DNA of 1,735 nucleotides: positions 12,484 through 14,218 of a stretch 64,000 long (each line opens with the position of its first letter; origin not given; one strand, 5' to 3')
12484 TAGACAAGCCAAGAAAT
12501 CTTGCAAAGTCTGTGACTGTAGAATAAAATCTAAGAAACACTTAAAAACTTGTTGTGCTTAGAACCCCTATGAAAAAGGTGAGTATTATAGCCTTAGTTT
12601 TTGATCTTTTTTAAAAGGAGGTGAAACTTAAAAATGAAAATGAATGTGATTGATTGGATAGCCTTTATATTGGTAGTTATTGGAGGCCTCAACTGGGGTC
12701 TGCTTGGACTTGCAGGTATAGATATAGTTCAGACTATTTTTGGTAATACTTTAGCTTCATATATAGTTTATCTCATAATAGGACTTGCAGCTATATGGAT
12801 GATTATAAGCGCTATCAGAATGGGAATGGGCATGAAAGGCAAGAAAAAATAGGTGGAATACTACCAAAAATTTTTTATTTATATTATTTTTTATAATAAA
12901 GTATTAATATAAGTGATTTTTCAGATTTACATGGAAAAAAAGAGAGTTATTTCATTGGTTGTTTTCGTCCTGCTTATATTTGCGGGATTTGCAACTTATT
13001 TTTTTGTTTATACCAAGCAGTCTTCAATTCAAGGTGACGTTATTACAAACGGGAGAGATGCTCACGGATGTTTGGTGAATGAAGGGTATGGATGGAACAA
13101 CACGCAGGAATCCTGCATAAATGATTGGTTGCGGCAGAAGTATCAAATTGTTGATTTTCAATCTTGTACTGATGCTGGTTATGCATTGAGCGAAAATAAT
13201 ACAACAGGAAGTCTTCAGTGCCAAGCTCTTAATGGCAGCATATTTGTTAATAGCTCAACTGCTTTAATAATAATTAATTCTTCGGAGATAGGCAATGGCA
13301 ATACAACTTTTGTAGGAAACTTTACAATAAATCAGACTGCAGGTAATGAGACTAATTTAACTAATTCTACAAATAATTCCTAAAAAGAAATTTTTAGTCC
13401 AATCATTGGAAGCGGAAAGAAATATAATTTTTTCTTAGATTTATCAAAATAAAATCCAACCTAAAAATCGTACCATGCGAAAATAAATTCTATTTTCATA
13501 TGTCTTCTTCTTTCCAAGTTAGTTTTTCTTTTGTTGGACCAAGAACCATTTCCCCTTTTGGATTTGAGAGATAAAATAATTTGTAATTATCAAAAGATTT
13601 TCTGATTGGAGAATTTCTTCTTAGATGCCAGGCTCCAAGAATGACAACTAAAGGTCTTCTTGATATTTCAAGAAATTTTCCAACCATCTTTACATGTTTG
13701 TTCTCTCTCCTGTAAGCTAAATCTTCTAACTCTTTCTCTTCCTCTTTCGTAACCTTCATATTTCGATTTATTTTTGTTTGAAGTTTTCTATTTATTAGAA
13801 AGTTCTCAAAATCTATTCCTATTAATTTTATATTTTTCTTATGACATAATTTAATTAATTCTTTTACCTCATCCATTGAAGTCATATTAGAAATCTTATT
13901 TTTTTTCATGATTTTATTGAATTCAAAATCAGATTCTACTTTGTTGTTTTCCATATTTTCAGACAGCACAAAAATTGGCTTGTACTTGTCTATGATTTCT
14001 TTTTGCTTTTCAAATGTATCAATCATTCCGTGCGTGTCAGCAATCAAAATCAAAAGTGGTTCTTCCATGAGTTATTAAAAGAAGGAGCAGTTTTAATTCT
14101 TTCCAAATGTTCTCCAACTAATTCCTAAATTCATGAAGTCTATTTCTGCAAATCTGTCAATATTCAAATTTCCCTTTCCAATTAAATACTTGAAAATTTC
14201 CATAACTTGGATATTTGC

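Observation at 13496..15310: E1-like adenylyltransferase cassette with a GG-containing acidic mini-peptide and a TraB/Tiki-like protein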

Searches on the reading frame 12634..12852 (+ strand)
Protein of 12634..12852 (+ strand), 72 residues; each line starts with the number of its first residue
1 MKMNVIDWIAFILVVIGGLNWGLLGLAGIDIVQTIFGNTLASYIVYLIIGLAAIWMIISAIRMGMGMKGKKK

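Call 75: search_protein_families(library=pfam, proteins=[window:12634-12852:+], max_evalue=0.001)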
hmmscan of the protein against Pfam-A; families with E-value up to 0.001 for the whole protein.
window:12634-12852:+ (72 aa): 1 family
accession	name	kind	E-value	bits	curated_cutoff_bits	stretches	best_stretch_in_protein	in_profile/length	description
PF04070.17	DUF378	-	9.9e-18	64.2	25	1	5-59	2-58/60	Domain of unknown function (DUF378)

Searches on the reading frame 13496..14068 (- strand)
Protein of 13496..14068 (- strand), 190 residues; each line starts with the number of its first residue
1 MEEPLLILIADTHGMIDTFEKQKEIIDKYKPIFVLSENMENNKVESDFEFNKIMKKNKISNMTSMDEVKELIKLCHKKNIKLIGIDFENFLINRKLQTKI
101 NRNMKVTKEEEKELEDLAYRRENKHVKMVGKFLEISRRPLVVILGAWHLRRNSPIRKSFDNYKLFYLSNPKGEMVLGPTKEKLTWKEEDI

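Call 3: search_protein_families(library=pfam, proteins=[window:13496-14068:-], max_evalue=1)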
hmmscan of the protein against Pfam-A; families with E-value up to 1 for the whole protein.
window:13496-14068:- (190 aa): 3 families
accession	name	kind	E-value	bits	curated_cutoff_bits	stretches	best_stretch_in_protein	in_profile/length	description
PF01967.27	MoaC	-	0.021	15.3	27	1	51-115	38-100/136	MoaC family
PF16796.11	Microtub_bd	-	0.027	14.8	27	1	28-136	40-147/155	Microtubule binding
PF00248.27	Aldo_ket_red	-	0.053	13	24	1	56-149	161-249/291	Aldo/keto reductase family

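Call 4: search_protein_families(library=ncbifam, proteins=[window:13496-14068:-], max_evalue=1)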
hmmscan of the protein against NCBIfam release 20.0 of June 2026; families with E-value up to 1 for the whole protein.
window:13496-14068:- (190 aa): 6 families
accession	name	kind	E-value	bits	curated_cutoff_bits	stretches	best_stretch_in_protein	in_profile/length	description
NF011069.0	PRK14499.1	equivalog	0.0086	15.2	457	1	25-94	26-91/308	cyclic pyranopterin monophosphate synthase MoaC/MOSC-domain-containing protein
NF006870.0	PRK09364.1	subfamily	0.011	15.5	162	1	49-117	52-118/161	cyclic pyranopterin monophosphate synthase MoaC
TIGR00581.1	moaC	equivalog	0.017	14.9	141.5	1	43-118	41-113/148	cyclic pyranopterin monophosphate synthase MoaC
NF002947.1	PRK03604.1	equivalog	0.073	12.3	285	1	50-105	37-88/301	bifunctional molybdenum cofactor biosynthesis protein MoaC/MoaB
NF041170.1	Oxoac_fdxalpha_Archa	equivalog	0.14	10.4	800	1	37-101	94-161/636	2-oxoacid:ferredoxin oxidoreductase subunit alpha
NF003575.0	PRK05248.1-2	equivalog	0.18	12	133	1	50-116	27-92/122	hypothetical protein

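Call 7: find_encoding_contigs(protein=window:13496-14068:-, flank=10000, max_places=6)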
Protein window:13496-14068:- (190 aa): no gene with exactly this product is on record in the collection.

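Call 22: find_homologous_proteins(query=window:13496-14068:-, max_evalue=0.001)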
Query window:13496-14068:- (190 aa): 54 proteins with E <= 0.001 among 225 candidates.
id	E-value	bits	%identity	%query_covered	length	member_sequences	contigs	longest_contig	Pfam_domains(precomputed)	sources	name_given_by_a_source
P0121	5.8e-105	367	91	99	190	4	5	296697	-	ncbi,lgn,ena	-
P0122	1.6e-88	313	76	98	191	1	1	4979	-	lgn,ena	-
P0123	5.2e-86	305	77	99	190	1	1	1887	-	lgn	-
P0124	2.7e-81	290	68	99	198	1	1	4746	-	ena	-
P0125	6.4e-79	282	71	99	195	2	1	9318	-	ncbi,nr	ncbi:MAG: hypothetical protein KGH55_03445 [Nanoarchaeota archaeon]|nr:hypothetical protein [Nanoarc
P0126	1.1e-71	258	66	98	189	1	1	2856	-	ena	-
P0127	3.7e-63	231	60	100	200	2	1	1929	-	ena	-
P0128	1.2e-60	222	61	91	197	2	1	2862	-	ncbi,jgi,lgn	jgi:hypothetical protein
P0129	3.2e-56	208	56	97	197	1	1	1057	-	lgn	-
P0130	2.1e-47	179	48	96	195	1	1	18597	-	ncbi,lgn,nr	ncbi:hypothetical protein HY449_04590 [Candidatus Pacearchaeota archaeon]|nr:hypothetical protein [C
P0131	4.2e-47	178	49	92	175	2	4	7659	-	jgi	jgi:hypothetical protein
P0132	9.9e-47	177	47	93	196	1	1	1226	-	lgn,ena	-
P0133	1.5e-46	176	49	96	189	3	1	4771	-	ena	-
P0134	4.0e-46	175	48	95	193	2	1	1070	-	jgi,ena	-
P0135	1.6e-45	173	46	95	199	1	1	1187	-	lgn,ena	-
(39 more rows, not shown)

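Call 27: predict_structure(alignment_id=A1)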
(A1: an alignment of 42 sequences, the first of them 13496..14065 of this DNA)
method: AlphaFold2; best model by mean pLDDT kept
length: 189 residues; sequences in the alignment: 42
mean_pLDDT: 95.0   pTM: 0.91
mean pLDDT of the five models: 95.0, 95.0, 94.4, 94.2, 94.1
residues with pLDDT >= 90: 173; 70-90: 15; 50-70: 1; < 50: 0
segments of 3 or more residues with pLDDT < 50: none
pLDDT, mean of each block of 10 residues (from residue 1): 91 88 98 98 98 96 95 98 97 94 94 95 98 95 95 94 96 90 95
secondary structure, 60 per line:
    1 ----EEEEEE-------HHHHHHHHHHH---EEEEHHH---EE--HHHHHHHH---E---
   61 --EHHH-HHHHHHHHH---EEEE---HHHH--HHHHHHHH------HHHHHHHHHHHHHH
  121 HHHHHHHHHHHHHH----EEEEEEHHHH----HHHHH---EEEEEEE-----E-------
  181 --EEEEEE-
elements in order: E5-10 H18-28 E32-35 H46-53 H68-76 E80-83 H87-90 H93-100 H107-134 E139-144 H145-148 H153-157 E161-167 E183-188

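Call 31: fold_search(model_id=the predicted structure, library=pdb)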
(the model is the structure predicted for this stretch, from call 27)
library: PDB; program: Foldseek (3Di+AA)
matches with E <= 10: 608; with E <= 0.001: 0
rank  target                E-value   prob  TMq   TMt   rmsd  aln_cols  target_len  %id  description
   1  2g5g                  4.3e-03  0.97  0.43  0.34  10.2       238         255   16  Cofacial heme binding to ChaN of Campylobacter jejuni (released 2006-10-03)
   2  2r6e_A                2.1e-02  0.25  0.28  0.17  14.4       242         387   11  Crystal Form B2 (released 2007-11-06)
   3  5xv5_B                2.1e-02  0.23  0.26  0.23  12.3       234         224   13  Crystal structure of Rib7 mutant S88E from Methanosarcina mazei (released 2018-07-04)
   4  6a8j_C                2.6e-02  0.95  0.50  0.23   6.9       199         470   10  Crystal structure of bacterial protein toxins (released 2018-10-10)
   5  7dy2_H                2.6e-02  0.44  0.33  0.17  12.7       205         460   13  Crystal Structure of Cyanobacterial Circadian Clock Protein KaiC (released 2022-04-27)
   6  2r6a_A                2.7e-02  0.23  0.28  0.16  13.6       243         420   11  Crystal Form BH1 (released 2007-11-06)
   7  4tl7_C                3.8e-02  0.28  0.31  0.28  12.9       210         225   11  Crystal structure of N-terminal C1 domain of KaiC (released 2015-07-01)
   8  8zn5_F                4.6e-02  0.38  0.33  0.17  11.8       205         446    8  Crystal Structure of Designed Clock Protein KaiC (released 2025-04-16)
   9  9ofh_A                4.6e-02  0.35  0.34  0.17  13.0       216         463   10  Extended conformation of dusk state KaiC (released 2025-05-14)
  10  7wdc_B                4.6e-02  0.33  0.31  0.16  12.0       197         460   13  Crystal Structure of Cyanobacterial Circadian Clock Protein KaiC (released 2022-07-20)
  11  7dyi_B                4.6e-02  0.28  0.31  0.16  11.2       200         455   12  Crystal Structure of Cyanobacterial Circadian Clock Protein KaiC (released 2022-04-27)
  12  7dyk_A                4.9e-02  0.28  0.31  0.16  13.0       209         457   13  Crystal Structure of Cyanobacterial Circadian Clock Protein KaiC (released 2022-04-27)
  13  3k0a_D                4.9e-02  0.28  0.33  0.16  13.0       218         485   10  Crystal structure of the phosphorylation-site mutant S431A of the KaiC circadian clock protein (released 2010-03-31)
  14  2p4g                  4.9e-02  0.20  0.27  0.22  13.5       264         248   11  CRYSTAL STRUCTURE OF A PYRIMIDINE REDUCTASE-LIKE PROTEIN (DIP1392) FROM CORYNEBACTERIUM DIPHTHERIAE NCTC AT 2.30 A RESOL (released 2007-03-27)
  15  5xv0_D                4.9e-02  0.18  0.27  0.24  12.2       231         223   13  Crystal structure of Rib7 mutant D33N from Methanosarcina mazei (released 2018-07-04)
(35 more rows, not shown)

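Call 36: search_solved_structures(query=A1, max_evalue=10, show_alignments=2)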
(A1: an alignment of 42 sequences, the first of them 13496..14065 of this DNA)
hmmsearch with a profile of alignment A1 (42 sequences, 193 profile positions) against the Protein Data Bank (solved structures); distinct sequences matched with E-value up to 10: 1.
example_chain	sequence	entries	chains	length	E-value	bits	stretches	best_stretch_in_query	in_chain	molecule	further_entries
3io5_A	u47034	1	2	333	0.87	12.1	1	21-85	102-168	Recombination and repair protein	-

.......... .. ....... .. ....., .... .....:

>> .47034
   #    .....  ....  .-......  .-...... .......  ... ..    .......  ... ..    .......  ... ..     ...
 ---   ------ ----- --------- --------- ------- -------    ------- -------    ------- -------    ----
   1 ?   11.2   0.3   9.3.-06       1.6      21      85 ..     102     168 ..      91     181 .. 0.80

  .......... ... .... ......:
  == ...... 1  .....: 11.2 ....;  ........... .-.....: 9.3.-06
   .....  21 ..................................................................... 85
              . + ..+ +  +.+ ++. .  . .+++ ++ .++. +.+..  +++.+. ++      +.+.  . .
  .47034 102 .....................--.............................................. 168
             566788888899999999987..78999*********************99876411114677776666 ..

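Call 37: search_protein_families(library=pfam, alignment_id=A1, max_evalue=1)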
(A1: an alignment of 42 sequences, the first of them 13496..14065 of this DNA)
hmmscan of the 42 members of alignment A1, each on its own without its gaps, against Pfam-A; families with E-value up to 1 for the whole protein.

A. member 1, window:13496-14065:- (189 aa): 3 families
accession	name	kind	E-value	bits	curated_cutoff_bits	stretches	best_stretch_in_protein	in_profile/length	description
PF01967.27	MoaC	-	0.02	15.3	27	1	50-114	38-100/136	MoaC family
PF16796.11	Microtub_bd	-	0.027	14.8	27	1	27-135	40-147/155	Microtubule binding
PF00248.27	Aldo_ket_red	-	0.052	13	24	1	55-148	161-249/291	Aldo/keto reductase family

B. families by the number of members that match (of 42 scanned): 60 families (the first 25 are shown)
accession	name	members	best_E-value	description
PF01963.22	TraB_PrgY_gumN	19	6.9e-05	TraB/PrgY/gumN family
PF00248.27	Aldo_ket_red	12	0.0005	Aldo/keto reductase family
PF18047.6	PatG_D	10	0.026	PatG Domain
PF04187.18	Cofac_haem_bdg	8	0.00069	Haem-binding uptake, Tiki superfamily, ChaN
PF18934.5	DUF5682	8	0.022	Family of unknown function (DUF5682)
PF01846.25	FF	6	0.0022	FF domain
PF03009.23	GDPD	5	0.091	Glycerophosphoryl diester phosphodiesterase family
PF15494.11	SRCR_2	4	0.031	Scavenger receptor cysteine-rich domain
PF03830.20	PTSIIB_sorb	4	0.035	PTS system sorbose subfamily IIB component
PF23285.1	DUF7078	4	0.066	Domain of unknown function (DUF7078)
PF07564.17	DUF1542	4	0.082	Domain of Unknown Function (DUF1542)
PF01967.27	MoaC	3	0.02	MoaC family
PF00919.26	UPF0004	3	0.039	Uncharacterized protein family UPF0004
PF00149.33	Metallophos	3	0.076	Calcineurin-like phosphoesterase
PF16796.11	Microtub_bd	2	0.001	Microtubule binding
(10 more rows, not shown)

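Call 77: search_protein_families(library=padloc, proteins=[window:13496-14068:-], max_evalue=0.01)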
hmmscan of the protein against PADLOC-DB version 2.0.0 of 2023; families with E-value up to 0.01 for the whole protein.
window:13496-14068:- (190 aa): 0 families

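Call 78: search_protein_families(library=phrogs, proteins=[window:13496-14068:-], max_evalue=0.01)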
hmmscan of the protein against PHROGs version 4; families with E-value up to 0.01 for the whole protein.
window:13496-14068:- (190 aa): 0 families

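Call 84: find_encoding_contigs(protein=P0125, flank=3000, max_places=2)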
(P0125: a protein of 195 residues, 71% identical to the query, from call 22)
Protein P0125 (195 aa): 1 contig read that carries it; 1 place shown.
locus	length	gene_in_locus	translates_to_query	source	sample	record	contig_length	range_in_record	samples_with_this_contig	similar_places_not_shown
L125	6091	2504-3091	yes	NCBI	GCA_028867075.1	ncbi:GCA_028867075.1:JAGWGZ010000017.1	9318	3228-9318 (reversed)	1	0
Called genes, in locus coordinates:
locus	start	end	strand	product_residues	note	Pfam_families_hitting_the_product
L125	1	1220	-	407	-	PF04851:ResIII (faint), PF13401:AAA_22 (faint), PF00004:AAA (faint), PF09848:SLFN-g3_helicase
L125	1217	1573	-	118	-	PF03819:MazG (weak), PF12643:MazG-like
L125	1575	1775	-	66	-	-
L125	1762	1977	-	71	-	-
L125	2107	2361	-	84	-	-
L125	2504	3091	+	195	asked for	-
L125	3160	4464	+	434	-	PF07690:MFS_1, PF00083:Sugar_tr, PF07690:MFS_1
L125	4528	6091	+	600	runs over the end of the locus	PF00122:E1-E2_ATPase, PF00702:Hydrolase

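Call 85: find_encoding_contigs(protein=P0127, flank=3000, max_places=2)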
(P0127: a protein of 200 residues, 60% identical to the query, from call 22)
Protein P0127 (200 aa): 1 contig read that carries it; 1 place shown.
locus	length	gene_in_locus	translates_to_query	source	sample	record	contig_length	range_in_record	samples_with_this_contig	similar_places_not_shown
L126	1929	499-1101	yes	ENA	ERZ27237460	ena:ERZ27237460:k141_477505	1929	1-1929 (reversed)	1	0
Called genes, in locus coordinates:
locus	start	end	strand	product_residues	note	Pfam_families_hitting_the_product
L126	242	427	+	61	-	-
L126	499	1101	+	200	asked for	-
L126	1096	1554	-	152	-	PF01850:PIN, PF16289:PIN_12 (weak)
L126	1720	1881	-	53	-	PF04014:MazE_antitoxin (weak)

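Call 88: search_protein_representatives(alignment_id=A1)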
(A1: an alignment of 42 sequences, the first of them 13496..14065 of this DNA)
Query: 42 sequences, 193 profile positions. Proteins with E-value up to 0.001 (for the whole library): 193; up to 1e-10: 77; up to 1e-30: 28. The best 150 are listed.
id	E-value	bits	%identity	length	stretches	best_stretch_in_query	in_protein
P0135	3.3e-81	287.5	-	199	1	3-191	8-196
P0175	2.8e-73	261.7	-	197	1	3-192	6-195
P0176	2.2e-61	222.9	-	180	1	5-182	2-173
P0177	1.1e-57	210.7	-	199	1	3-186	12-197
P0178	2.4e-56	206.4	-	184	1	4-191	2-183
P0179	3.9e-56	205.7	-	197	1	5-190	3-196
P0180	5.0e-56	205.4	-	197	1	3-191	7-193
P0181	1.2e-55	204.2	-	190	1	3-189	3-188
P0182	3.0e-55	202.9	-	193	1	3-189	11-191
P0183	6.0e-53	195.3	-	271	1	3-189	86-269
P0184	3.8e-51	189.5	-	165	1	4-162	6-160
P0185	7.4e-49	182.0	-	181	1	2-189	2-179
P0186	3.9e-48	179.7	-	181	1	8-187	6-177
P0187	2.9e-47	176.8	-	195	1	3-190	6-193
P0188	3.1e-47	176.7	-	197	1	3-189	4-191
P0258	8.4e-09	51.3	-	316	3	43-179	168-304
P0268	1.5e-07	47.3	-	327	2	3-60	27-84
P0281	9.0e-07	44.7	-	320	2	5-63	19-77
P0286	1.5e-06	44.0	-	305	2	117-166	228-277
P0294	3.0e-06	43.0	-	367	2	101-164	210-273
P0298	4.6e-06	42.4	-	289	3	5-60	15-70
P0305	9.2e-06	41.4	-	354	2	69-167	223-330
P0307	9.7e-06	41.3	-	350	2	121-166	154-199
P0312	1.5e-05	40.7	-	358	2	109-190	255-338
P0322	5.2e-05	39.0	-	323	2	3-59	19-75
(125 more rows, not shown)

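Call 89: search_protein_families(library=pfam, proteins=[P0258, P0268, P0281, P0286, P0294, P0298, P0305, P0307, P0312, P0322], max_evalue=0.001)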
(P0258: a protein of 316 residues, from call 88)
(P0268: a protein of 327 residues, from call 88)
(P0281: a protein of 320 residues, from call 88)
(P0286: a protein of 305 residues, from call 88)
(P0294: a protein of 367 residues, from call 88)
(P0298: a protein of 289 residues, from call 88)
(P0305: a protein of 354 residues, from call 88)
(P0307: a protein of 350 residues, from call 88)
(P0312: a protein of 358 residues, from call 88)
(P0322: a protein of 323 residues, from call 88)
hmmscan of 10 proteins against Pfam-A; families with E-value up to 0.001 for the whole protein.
P0258 (316 aa): 2 families
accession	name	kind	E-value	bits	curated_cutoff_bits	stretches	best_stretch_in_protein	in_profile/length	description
PF04187.18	Cofac_haem_bdg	-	4.1e-08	33.9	27.7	0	9-70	8-75/213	Haem-binding uptake, Tiki superfamily, ChaN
PF01963.22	TraB_PrgY_gumN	-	0.00049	20.5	26.8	0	90-291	59-261/263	TraB/PrgY/gumN family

P0268 (327 aa): 0 families

P0281 (320 aa): 0 families

P0286 (305 aa): 1 family
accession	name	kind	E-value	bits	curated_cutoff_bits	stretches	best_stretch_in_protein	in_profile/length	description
PF04187.18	Cofac_haem_bdg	-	1.1e-08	35.8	27.7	0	32-81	10-62/213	Haem-binding uptake, Tiki superfamily, ChaN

P0294 (367 aa): 2 families
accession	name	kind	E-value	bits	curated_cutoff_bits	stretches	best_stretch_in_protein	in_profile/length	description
PF01963.22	TraB_PrgY_gumN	-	2.1e-07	31.5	26.8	1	208-273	199-259/263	TraB/PrgY/gumN family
PF04187.18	Cofac_haem_bdg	-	2.9e-06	27.9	27.7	0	214-261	159-206/213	Haem-binding uptake, Tiki superfamily, ChaN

P0298 (289 aa): 1 family
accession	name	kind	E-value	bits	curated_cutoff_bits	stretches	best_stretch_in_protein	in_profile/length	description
PF04187.18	Cofac_haem_bdg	-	1.1e-05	26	27.7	0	204-250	166-210/213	Haem-binding uptake, Tiki superfamily, ChaN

P0305 (354 aa): 1 family
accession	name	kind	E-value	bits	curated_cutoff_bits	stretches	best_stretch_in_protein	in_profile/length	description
PF04187.18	Cofac_haem_bdg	-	3.9e-07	30.7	27.7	0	252-321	140-212/213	Haem-binding uptake, Tiki superfamily, ChaN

P0307 (350 aa): 2 families
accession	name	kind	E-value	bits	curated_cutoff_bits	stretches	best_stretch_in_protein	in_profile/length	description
PF00583.31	Acetyltransf_1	-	5.5e-06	27.1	20.7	1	291-325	64-98/116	Acetyltransferase (GNAT) family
PF13508.13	Acetyltransf_7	-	1.2e-05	26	27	1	289-333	29-77/84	Acetyltransferase (GNAT) domain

P0312 (358 aa): 1 family
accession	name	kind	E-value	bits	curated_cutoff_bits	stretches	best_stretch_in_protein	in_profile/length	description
PF04187.18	Cofac_haem_bdg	-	8.3e-06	26.4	27.7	0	262-301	170-207/213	Haem-binding uptake, Tiki superfamily, ChaN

P0322 (323 aa): 0 families
